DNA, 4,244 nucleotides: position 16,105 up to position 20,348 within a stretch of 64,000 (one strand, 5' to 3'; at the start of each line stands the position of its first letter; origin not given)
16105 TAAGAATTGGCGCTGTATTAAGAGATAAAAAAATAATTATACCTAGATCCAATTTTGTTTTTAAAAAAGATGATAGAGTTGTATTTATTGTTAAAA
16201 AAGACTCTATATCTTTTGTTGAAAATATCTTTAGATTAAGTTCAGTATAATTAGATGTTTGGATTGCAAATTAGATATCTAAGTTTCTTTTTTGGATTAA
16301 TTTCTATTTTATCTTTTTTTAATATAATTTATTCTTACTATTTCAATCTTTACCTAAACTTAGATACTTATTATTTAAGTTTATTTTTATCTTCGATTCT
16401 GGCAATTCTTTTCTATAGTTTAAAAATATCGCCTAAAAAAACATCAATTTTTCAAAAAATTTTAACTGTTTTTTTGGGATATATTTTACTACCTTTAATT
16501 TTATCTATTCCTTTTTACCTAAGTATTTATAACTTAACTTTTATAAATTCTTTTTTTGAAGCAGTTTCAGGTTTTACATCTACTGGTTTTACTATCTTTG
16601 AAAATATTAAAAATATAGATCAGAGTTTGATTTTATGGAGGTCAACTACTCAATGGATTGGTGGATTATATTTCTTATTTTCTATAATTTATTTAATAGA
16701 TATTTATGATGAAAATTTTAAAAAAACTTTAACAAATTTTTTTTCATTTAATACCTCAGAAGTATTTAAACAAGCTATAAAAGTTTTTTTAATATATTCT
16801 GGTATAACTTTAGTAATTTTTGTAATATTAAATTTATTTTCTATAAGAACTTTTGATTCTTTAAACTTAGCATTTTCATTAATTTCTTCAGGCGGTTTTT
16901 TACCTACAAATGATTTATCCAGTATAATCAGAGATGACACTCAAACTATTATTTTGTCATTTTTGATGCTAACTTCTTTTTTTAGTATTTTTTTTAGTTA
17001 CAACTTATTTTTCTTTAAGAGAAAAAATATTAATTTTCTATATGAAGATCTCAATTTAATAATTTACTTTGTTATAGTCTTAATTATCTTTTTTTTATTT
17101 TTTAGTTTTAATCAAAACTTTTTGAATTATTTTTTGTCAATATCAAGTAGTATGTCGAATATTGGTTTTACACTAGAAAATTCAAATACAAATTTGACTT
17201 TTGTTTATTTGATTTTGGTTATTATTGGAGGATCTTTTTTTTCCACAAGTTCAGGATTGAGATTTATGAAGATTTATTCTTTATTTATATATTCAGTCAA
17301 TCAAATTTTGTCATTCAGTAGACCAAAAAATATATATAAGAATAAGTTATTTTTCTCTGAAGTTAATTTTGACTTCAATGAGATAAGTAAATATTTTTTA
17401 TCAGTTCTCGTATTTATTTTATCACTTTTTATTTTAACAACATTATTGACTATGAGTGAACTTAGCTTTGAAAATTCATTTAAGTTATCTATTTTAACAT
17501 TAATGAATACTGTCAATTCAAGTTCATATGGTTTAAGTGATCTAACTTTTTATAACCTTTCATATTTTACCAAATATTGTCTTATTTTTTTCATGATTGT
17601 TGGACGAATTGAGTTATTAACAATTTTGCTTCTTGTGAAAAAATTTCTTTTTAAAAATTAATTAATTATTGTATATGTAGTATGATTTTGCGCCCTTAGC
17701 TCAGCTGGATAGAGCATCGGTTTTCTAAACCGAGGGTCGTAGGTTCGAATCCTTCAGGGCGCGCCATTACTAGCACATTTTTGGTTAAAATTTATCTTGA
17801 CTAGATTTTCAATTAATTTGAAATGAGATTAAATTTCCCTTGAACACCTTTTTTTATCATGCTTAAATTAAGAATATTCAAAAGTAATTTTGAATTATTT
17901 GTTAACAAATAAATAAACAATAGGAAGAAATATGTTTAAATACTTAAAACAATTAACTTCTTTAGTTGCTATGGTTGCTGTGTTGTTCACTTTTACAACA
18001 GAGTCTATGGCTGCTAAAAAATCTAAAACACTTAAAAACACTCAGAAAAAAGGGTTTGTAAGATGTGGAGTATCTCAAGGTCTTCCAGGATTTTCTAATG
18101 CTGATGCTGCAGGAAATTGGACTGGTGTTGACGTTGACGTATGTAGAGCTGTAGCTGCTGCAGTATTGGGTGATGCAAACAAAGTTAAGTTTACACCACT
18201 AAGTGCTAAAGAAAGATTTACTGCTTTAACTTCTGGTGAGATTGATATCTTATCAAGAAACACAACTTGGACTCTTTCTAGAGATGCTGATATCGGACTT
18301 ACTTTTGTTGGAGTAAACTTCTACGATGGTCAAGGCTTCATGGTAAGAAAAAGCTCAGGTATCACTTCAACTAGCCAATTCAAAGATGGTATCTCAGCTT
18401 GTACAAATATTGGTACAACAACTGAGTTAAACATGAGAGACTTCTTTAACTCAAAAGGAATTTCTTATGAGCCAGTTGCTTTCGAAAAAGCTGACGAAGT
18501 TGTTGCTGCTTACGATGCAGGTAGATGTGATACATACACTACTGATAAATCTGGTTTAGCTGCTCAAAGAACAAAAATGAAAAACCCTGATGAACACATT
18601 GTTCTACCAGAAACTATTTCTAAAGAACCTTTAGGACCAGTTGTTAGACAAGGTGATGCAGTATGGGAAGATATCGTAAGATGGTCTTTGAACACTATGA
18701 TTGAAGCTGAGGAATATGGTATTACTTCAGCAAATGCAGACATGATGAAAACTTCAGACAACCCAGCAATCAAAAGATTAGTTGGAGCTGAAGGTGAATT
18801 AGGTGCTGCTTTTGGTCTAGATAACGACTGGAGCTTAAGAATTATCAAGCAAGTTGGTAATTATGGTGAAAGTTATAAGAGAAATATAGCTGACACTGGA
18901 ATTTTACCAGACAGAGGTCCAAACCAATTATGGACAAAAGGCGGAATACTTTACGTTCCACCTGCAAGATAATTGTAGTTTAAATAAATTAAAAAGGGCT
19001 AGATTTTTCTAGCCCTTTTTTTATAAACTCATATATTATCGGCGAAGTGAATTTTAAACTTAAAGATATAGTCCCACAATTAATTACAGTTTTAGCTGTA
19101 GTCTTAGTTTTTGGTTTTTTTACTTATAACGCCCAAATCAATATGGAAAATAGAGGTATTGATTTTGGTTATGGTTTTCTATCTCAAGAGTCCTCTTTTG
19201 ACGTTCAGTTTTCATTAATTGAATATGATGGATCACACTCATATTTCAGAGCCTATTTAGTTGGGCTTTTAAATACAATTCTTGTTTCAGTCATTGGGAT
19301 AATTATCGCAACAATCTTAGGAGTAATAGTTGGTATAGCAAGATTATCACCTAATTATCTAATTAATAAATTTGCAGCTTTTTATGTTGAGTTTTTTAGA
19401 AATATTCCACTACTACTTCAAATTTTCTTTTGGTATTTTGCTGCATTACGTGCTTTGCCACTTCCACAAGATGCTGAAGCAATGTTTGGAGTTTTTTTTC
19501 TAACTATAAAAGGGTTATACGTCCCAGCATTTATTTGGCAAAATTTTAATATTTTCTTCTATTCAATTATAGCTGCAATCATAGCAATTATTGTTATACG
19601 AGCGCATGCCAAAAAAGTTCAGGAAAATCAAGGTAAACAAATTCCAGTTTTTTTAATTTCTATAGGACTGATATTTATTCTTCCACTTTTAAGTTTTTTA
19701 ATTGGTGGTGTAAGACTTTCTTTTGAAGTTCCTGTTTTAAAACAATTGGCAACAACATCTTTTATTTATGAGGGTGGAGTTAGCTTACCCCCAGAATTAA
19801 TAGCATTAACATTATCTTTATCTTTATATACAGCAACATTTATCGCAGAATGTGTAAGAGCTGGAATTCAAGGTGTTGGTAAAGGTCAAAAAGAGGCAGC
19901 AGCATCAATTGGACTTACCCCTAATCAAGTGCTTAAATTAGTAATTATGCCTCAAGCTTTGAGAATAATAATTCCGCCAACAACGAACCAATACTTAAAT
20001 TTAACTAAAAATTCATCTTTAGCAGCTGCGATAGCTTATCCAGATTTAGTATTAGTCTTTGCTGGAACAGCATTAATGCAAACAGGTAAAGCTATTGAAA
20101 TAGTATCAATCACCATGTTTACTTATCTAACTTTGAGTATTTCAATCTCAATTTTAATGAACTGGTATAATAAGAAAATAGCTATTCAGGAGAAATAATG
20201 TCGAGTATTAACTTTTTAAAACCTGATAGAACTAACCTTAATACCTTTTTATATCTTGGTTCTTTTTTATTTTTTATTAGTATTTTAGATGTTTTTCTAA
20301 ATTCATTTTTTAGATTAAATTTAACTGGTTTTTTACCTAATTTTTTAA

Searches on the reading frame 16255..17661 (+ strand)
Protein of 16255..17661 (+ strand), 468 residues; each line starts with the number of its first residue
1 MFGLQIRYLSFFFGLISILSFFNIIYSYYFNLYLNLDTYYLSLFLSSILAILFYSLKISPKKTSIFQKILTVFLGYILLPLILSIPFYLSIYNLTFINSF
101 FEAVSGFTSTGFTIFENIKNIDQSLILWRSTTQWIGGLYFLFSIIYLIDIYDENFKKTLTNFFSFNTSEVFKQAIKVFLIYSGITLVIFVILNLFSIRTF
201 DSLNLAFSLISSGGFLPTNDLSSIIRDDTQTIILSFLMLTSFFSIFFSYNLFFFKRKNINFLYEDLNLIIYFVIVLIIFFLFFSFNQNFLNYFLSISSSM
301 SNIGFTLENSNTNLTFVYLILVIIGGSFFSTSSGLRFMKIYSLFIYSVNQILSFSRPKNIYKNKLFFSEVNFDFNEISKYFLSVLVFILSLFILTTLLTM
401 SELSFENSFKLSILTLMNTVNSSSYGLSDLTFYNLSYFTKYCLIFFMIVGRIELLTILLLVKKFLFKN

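Call 8: search_protein_families(library=pfam, proteins=[window:16255-17661:+])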
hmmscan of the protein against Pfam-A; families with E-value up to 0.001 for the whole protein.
window:16255-17661:+ (468 aa): 1 family
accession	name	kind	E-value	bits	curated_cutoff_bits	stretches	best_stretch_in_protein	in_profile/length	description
PF02386.22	TrkH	-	2.4e-11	43.2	27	1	291-463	318-492/502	Cation transport protein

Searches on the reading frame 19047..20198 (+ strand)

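Call 8: search_protein_families(library=pfam, proteins=[window:19047-20198:+])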
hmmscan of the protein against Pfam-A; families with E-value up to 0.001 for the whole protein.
window:19047-20198:+ (383 aa): 1 family
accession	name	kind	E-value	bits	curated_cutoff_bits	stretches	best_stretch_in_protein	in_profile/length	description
PF00528.27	BPD_transp_1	-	3.7e-10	40.3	26.4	1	199-378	30-182/184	Binding-protein-dependent transport system inner membrane component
